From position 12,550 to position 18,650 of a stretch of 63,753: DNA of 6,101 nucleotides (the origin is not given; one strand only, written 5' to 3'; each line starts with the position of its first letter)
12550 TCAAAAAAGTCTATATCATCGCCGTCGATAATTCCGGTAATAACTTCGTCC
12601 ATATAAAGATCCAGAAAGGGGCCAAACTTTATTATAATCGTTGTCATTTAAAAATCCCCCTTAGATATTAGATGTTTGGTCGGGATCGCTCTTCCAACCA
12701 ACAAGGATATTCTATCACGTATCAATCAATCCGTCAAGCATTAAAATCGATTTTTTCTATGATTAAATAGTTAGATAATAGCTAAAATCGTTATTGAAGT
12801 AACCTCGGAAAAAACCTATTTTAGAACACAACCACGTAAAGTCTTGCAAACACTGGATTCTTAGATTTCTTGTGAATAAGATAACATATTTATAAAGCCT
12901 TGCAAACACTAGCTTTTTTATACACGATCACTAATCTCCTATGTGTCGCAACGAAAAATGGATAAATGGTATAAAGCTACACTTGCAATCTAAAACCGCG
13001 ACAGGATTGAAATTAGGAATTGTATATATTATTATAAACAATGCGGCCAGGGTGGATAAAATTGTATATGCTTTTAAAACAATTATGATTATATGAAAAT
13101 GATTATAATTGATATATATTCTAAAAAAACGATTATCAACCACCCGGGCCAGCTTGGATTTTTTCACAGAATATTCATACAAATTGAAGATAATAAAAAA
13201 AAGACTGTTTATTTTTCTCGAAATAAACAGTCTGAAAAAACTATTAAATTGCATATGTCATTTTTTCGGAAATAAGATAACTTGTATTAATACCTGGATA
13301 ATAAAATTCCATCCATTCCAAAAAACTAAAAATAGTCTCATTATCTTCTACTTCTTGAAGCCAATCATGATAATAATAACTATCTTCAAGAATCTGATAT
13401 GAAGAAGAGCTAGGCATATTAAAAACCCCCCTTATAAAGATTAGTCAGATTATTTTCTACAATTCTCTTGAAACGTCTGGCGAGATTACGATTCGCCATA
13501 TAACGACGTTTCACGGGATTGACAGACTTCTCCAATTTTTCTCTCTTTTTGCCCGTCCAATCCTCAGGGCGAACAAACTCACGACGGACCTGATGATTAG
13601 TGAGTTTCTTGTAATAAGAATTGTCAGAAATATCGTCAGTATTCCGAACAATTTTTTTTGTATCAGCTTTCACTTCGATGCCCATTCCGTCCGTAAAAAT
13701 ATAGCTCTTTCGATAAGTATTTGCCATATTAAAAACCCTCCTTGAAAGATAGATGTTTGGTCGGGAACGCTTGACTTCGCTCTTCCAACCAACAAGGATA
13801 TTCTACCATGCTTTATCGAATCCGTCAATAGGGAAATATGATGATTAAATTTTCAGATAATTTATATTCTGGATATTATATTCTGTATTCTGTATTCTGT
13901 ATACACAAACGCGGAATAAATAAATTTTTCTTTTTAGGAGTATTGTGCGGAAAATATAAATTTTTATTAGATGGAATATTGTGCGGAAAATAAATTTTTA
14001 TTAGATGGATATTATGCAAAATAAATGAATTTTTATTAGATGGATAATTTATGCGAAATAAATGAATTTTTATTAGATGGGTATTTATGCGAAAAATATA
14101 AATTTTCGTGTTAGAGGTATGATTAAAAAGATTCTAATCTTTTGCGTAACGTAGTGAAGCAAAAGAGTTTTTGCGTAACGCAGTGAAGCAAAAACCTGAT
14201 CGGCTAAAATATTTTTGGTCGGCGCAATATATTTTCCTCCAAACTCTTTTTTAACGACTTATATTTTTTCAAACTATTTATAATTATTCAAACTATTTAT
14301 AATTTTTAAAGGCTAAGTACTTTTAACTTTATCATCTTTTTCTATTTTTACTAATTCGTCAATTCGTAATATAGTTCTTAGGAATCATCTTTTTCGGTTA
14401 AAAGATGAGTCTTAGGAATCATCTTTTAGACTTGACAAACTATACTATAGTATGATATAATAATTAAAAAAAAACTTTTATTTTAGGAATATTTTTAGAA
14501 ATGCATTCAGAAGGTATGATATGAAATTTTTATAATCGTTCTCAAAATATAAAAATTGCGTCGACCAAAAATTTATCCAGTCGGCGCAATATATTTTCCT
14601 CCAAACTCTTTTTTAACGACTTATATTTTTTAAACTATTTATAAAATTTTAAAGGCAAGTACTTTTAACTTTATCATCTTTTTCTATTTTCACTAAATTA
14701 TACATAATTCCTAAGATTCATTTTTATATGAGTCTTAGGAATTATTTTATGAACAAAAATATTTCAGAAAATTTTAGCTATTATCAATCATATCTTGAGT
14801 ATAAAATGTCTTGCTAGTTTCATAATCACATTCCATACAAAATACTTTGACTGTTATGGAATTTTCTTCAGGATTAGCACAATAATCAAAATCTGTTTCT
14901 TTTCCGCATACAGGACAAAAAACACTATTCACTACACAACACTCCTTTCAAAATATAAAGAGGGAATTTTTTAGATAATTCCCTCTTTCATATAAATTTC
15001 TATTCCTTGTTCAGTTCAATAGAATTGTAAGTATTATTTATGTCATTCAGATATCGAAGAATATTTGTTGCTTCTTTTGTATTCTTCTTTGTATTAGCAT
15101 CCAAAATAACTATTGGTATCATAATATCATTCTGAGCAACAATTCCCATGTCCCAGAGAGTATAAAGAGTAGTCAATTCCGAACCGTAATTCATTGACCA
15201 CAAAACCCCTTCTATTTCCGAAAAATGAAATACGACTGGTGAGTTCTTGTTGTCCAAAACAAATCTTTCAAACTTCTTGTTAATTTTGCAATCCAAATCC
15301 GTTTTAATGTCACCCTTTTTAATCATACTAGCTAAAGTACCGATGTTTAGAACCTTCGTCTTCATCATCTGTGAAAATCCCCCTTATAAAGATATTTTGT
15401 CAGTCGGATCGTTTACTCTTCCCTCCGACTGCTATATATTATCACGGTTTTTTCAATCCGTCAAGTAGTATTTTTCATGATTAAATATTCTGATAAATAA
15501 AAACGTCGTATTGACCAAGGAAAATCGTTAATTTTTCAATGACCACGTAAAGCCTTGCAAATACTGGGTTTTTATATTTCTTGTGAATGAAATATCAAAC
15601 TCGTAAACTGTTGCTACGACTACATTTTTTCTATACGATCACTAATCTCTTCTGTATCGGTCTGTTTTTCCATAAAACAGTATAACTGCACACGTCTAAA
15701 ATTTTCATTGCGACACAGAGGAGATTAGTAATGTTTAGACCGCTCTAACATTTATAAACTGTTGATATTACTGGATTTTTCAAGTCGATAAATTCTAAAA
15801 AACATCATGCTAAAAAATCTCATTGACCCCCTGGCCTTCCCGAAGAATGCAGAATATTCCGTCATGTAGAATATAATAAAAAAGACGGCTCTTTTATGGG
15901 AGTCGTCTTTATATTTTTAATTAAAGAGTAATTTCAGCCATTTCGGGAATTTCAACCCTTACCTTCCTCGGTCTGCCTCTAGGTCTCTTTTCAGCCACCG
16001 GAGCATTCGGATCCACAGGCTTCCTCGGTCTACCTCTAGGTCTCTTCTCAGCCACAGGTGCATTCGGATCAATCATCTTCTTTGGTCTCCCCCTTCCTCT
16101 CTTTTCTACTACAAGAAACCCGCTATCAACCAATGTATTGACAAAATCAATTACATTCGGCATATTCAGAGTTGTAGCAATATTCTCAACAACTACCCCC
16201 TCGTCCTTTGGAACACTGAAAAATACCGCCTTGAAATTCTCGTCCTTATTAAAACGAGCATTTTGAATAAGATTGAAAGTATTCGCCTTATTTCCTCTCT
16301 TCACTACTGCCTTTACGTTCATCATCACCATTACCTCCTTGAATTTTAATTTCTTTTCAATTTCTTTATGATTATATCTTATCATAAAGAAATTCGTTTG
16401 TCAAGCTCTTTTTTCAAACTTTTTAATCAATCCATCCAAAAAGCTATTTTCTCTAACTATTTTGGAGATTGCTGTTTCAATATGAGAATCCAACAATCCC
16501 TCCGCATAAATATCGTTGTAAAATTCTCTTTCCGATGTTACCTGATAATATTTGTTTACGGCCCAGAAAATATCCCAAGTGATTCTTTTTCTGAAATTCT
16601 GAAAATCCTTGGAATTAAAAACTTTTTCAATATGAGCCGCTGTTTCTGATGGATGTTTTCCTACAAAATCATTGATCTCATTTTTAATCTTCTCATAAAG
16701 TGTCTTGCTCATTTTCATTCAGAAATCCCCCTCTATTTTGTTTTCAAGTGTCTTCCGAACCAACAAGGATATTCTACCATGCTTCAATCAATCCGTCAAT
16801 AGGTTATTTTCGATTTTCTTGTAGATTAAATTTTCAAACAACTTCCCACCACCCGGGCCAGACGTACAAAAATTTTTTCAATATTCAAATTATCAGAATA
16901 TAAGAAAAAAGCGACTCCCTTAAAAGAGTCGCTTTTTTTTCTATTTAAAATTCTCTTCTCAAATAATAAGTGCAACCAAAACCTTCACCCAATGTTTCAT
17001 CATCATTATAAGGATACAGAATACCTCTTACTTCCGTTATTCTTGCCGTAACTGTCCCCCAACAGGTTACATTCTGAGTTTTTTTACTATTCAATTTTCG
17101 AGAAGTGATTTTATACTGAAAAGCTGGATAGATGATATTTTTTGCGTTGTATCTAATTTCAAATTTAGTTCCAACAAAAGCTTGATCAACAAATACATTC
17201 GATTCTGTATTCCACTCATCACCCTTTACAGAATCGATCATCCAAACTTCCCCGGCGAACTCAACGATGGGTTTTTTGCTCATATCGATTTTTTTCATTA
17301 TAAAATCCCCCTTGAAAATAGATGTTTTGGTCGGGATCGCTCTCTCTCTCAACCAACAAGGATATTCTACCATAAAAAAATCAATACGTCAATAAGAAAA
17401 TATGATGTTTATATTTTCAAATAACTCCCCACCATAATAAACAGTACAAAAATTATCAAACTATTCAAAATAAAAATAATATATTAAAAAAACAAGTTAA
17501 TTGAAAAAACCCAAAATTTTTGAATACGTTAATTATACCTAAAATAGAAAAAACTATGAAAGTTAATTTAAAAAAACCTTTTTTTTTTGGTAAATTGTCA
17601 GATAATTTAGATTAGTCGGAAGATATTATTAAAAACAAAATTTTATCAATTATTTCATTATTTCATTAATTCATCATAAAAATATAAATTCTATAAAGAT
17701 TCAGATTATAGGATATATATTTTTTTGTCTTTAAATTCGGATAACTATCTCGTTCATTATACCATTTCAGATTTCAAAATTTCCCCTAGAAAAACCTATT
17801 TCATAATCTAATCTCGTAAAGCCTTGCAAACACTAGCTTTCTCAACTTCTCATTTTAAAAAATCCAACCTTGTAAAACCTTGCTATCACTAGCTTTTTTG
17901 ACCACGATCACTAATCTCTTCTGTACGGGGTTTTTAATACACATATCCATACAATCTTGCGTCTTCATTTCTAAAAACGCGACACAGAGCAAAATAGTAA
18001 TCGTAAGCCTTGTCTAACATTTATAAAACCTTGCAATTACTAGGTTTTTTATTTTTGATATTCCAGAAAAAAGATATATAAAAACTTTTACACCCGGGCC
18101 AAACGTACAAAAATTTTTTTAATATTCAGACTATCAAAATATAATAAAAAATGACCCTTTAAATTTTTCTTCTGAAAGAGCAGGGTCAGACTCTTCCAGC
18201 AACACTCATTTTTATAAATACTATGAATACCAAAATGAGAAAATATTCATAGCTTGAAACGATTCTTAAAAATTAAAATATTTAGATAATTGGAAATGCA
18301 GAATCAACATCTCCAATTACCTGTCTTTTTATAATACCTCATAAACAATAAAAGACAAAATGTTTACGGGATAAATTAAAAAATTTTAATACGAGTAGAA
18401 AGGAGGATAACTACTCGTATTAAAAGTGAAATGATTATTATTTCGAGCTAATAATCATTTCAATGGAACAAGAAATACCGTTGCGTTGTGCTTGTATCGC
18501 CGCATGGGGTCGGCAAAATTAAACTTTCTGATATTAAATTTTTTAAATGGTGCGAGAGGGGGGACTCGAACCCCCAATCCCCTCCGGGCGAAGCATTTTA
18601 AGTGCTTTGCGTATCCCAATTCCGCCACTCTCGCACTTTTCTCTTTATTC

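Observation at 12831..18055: Three paralogous ~190-240-nt hairpin elements inserted between box and promoter (candidate phage ncRNA family)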

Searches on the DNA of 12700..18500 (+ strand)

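Call 55: search_rna_families(source=window, start=12700, end=18500, threshold=evalue, max_evalue=10)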
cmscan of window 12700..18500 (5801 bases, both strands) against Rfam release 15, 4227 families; matches with E-value up to 10: 16.
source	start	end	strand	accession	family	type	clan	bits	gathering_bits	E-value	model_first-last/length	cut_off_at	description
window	16868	16944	+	RF02074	STnc240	Gene; sRNA;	-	32.6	55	0.051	1-77/77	no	Enterobacterial sRNA STnc240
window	16889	16936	-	RF01096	PK-HAV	Cis-reg;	-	29.2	50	1.3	1-56/56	no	HepA virus 3'-terminal pseudoknot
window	16899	16967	-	RF02074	STnc240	Gene; sRNA;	-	28.8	55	0.34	1-77/77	no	Enterobacterial sRNA STnc240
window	16875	16941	+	RF00506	Thr_leader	Cis-reg; leader;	-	28.7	55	0.025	1-118/118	no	Threonine operon leader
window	16904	17018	-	RF02713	MCS4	Gene; sRNA;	-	28.2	56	0.58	1-123/123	no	Mycoplasma sRNA MCS4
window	15839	15918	+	RF02074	STnc240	Gene; sRNA;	-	26.7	55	0.93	1-77/77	no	Enterobacterial sRNA STnc240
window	14703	14748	+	RF03217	mir-3167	Gene; miRNA;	-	25.3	86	0.34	1-59/59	no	mir-3167 microRNA precursor family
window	16908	16960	-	RF02844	RefA9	Gene; antisense;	-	25.3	49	1.2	1-64/64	no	Enterococcus sRNA A9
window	16862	16942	+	RF02432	SpF25_sRNA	Gene; sRNA;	-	22.1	48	3.6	1-102/102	no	Streptococcus sRNA SpF25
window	14944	15024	-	RF02366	Yfr19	Gene; sRNA;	-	21.8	70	9.2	1-82/82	no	Cyanobacterial functional RNA 19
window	16897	16991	-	RF00558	L20_leader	Cis-reg; leader;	-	21.4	58.7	0.94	1-127/127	no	Ribosomal protein L20 leader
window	16834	16946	+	RF00558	L20_leader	Cis-reg; leader;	-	19.1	58.7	3.5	1-127/127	no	Ribosomal protein L20 leader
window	13866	13961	+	RF00398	SNORA15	Gene; snRNA; snoRNA; HACA-box;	-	18.8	47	6.7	1-137/137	no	Small nucleolar RNA SNORA15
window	14706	14743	+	RF00637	mir-276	Gene; miRNA;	-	17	62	2.4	29-64/90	no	mir-276 microRNA precursor family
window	18124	18214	-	RF01185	snR75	Gene; snRNA; snoRNA; CD-box;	CL00045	15.5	40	9.3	1-88/88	no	Small nucleolar RNA snR75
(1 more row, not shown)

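Call 104: search_dna_similar(query=window:15522-15800:+, collection=phages, mode=distant, max_evalue=1, max_rows=15)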
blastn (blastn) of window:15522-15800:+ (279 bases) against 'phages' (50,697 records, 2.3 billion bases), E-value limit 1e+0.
Records with a match: 1; places in all: 1; records where one place covers at least 80% of the query: 0.
Best place of each record, by identity: 80-90% 1.
By first word of the organism name: Streptococcus 1.
By host as written in the record: Streptococcus ruminicola CNU_77-47 1.
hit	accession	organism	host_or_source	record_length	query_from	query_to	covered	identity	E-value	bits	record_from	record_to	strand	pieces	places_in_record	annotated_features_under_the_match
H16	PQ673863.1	Streptococcus phage vB_SbS-pSY22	Streptococcus ruminicola CNU_77-47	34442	226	266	15%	83.3%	3e-1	42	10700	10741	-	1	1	none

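Call 105: search_dna_similar(query=window:17795-18075:+, collection=plasmids, mode=distant, max_evalue=1, max_rows=15)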
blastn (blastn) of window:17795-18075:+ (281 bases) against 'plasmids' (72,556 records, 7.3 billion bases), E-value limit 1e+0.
Records with a match: 21; places in all: 21; records where one place covers at least 80% of the query: 0.
Best place of each record, by identity: 90-95% 7; 80-90% 14.
By first word of the organism name: Clostridioides 14; Campylobacter 7.
By predicted mobility (MOB-suite, as given by PLSDB): non-mobilizable 14; conjugative 7.
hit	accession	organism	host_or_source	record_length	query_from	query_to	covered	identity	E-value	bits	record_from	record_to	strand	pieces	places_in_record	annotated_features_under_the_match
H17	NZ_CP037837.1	Clostridioides difficile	Homo sapiens,feces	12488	230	268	14%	84.6%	7e-2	45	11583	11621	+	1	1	none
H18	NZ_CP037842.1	Clostridioides difficile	Homo sapiens,feces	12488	230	268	14%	84.6%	7e-2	45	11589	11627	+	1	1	none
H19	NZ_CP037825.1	Clostridioides difficile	Homo sapiens,feces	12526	230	268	14%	84.6%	7e-2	45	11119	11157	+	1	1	none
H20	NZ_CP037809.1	Clostridioides difficile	Homo sapiens,feces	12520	230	268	14%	84.6%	7e-2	45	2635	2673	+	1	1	none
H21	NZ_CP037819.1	Clostridioides difficile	Homo sapiens,feces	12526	230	268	14%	84.6%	7e-2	45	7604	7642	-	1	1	none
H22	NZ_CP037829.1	Clostridioides difficile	Homo sapiens,feces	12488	230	268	14%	84.6%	7e-2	45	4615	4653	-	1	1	none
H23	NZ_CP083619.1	Clostridioides difficile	-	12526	230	268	14%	84.6%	7e-2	45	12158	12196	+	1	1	none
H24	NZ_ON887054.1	Clostridioides difficile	-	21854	230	268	14%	84.6%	7e-2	45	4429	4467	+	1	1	none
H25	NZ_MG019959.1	Clostridioides difficile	-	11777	230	268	14%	84.6%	7e-2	45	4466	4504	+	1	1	none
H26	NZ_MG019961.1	Clostridioides difficile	-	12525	230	268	14%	84.6%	7e-2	45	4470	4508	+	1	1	none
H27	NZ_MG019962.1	Clostridioides difficile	-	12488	230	268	14%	84.6%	7e-2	45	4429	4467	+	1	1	none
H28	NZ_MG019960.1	Clostridioides difficile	-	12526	230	268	14%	84.6%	7e-2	45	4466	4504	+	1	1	none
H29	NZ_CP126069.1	Clostridioides difficile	Homo sapiens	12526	230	268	14%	84.6%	7e-2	45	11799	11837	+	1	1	none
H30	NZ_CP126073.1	Clostridioides difficile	Homo sapiens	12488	230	268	14%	84.6%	7e-2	45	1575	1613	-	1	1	none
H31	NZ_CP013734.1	Campylobacter coli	organic chicken farm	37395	253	280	10%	92.9%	2e-1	43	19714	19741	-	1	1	replication initiation protein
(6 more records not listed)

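Call 106: get_annotated_region(hit=H17, flank=1500)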
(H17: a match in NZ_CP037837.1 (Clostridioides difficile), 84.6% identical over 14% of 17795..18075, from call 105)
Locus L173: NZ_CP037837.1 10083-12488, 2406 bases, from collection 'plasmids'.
description: Clostridioides difficile strain Cd7 plasmid pCd7_3, complete sequence
organism: Clostridioides difficile (NCBI taxid 1496)
taxonomy: Bacteria; Bacillota; Clostridia; Peptostreptococcales; Peptostreptococcaceae; Clostridioides; Clostridioides difficile
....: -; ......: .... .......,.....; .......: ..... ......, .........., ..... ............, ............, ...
typing (MOB-suite, as given by PLSDB): non-mobilizable
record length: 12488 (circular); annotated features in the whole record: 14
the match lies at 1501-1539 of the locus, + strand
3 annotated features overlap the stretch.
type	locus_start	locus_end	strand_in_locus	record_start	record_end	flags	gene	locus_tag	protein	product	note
CDS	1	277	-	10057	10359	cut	-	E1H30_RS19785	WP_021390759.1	hypothetical protein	-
CDS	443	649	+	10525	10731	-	-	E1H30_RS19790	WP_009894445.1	helix-turn-helix transcriptional regulator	-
CDS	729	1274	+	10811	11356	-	-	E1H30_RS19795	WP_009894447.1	hypothetical protein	-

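Call 107: get_annotated_region(hit=H16, flank=1500)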
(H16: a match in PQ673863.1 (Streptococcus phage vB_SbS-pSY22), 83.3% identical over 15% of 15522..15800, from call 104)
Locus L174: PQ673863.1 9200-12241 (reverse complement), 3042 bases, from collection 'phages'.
description: Streptococcus phage vB_SbS-pSY22, complete genome.
organism: Streptococcus phage vB_SbS-pSY22 (NCBI taxid 3384977)
taxonomy: Viruses; Duplodnaviria; Heunggongvirae; Uroviricota; Caudoviricetes
host: Streptococcus ruminicola CNU_77-47; source: shellfish; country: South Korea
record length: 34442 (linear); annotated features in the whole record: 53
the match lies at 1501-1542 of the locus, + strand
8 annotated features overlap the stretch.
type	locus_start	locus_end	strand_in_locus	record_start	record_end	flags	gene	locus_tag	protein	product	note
CDS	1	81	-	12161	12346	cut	-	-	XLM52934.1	hypothetical protein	-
CDS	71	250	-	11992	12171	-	-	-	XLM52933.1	hypothetical protein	-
CDS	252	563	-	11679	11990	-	-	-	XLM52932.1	excisionase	-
CDS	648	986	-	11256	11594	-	-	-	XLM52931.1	hypothetical protein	-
CDS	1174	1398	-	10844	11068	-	-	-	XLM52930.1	hypothetical protein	-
CDS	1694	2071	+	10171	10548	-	-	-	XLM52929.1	putative repressor protein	-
CDS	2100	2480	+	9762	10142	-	-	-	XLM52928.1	hypothetical protein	-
CDS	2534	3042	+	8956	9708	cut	-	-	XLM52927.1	hypothetical protein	-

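Call 110: search_dna_similar(query=window:17795-18075:+, collection=phages, mode=distant, max_evalue=1, max_rows=15)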
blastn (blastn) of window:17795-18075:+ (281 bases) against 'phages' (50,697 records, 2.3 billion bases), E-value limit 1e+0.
No match.

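Call 111: search_dna_similar(query=window:15522-15800:+, collection=plasmids, mode=distant, max_evalue=1, max_rows=15)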
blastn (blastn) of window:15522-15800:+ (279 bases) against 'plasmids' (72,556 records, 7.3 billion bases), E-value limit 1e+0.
No match.
